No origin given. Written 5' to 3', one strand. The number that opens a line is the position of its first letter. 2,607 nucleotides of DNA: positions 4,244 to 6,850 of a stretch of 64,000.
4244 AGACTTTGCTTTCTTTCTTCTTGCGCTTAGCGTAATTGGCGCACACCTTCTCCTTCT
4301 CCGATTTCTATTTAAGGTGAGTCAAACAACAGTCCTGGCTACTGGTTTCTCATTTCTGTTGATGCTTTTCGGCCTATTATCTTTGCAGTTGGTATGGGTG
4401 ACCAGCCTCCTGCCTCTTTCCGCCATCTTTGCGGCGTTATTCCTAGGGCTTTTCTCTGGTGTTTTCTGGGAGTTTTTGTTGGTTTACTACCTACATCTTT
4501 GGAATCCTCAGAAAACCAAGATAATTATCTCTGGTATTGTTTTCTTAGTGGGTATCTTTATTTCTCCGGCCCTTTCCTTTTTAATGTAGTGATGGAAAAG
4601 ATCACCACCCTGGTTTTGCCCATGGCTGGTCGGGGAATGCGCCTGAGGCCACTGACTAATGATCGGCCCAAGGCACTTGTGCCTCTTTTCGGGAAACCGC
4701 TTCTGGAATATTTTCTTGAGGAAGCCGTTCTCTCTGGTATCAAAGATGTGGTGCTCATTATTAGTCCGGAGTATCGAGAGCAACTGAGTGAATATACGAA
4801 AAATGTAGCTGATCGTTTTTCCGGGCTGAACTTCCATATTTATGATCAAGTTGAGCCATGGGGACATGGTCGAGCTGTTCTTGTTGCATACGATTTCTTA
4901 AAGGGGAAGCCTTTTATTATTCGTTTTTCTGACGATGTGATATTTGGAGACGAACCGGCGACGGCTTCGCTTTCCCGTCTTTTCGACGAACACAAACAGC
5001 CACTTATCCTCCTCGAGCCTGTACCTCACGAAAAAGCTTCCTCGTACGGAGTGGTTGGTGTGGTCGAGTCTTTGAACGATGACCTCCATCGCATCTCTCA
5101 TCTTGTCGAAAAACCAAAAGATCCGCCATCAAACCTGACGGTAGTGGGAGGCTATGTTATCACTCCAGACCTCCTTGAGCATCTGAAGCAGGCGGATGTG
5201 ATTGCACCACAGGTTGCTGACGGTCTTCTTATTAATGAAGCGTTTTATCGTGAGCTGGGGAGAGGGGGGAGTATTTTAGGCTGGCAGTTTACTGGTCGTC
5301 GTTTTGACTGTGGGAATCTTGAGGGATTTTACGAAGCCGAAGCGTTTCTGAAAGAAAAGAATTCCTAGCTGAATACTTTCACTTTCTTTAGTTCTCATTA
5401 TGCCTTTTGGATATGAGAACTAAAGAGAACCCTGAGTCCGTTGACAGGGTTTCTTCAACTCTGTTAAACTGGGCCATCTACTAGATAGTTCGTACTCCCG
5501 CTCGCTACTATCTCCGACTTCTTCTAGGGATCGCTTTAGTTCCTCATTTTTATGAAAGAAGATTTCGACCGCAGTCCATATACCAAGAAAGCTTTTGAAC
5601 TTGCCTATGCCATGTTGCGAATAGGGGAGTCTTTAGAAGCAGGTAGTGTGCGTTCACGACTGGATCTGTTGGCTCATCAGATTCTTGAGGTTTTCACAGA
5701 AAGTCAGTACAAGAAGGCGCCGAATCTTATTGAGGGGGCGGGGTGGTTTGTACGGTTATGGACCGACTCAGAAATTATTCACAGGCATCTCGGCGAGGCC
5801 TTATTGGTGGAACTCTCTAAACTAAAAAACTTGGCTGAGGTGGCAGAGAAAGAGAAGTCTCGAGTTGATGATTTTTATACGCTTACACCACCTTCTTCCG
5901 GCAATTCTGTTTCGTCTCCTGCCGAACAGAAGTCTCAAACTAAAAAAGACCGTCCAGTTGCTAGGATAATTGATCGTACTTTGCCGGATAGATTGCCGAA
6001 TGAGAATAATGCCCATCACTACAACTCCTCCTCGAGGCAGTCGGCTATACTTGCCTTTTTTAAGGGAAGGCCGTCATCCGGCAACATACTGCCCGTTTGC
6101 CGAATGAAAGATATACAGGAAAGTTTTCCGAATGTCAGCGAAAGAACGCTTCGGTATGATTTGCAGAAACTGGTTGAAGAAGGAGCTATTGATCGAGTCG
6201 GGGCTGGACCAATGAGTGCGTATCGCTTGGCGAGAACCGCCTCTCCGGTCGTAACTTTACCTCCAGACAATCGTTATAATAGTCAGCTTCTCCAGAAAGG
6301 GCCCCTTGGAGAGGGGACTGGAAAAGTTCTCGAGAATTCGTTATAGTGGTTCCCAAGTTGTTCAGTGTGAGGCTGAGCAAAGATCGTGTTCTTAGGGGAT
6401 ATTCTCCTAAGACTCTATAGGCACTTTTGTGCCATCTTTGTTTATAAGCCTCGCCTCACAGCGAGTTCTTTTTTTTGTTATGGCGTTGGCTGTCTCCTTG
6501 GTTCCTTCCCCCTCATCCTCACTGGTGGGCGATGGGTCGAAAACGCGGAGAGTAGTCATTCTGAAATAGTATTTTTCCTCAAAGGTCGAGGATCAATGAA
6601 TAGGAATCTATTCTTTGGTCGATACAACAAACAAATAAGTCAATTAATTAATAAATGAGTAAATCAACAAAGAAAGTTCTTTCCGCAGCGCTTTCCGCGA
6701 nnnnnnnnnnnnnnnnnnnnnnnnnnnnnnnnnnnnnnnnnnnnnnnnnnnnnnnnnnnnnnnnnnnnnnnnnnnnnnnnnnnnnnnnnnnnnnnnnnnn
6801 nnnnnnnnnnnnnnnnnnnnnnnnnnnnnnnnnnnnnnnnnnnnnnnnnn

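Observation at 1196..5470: Recurrent regulatory module: long hairpin with invariant 14-nt loop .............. followed by GAGTC...TTGAC(-35), upstream of clpB and of the DeoR-HTH gene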

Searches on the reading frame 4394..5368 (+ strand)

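Call 14: search_protein_families(library=pfam, proteins=[window:4394-5368:+], max_evalue=0.01)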
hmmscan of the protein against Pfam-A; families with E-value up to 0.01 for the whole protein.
window:4394-5368:+ (324 aa): 4 families
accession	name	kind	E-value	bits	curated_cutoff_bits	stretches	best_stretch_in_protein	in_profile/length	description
PF00483.29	NTP_transferase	-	2e-31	109.9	21.2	1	78-321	7-244/245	Nucleotidyl transferase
PF12804.13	NTP_transf_3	-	2.5e-05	25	27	1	77-204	5-118/160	MobA-like NTP transferase domain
PF01128.25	IspD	-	0.0019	18.4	27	1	73-132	3-60/221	2-C-methyl-D-erythritol 4-phosphate cytidylyltransferase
PF02348.25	CTP_transf_3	-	0.0096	16.2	22.6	0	93-160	16-76/217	Cytidylyltransferase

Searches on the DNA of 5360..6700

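Call 77: search_rna_families(source=window, start=5360, end=6700, threshold=evalue, max_evalue=1)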
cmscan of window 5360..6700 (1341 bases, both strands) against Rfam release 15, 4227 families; matches with E-value up to 1: 1.
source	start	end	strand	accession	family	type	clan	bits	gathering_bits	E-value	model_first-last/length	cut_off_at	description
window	5379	5431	-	RF00253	mir-101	Gene; miRNA;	-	17.6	60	0.81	1-75/75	no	mir-101 microRNA precursor family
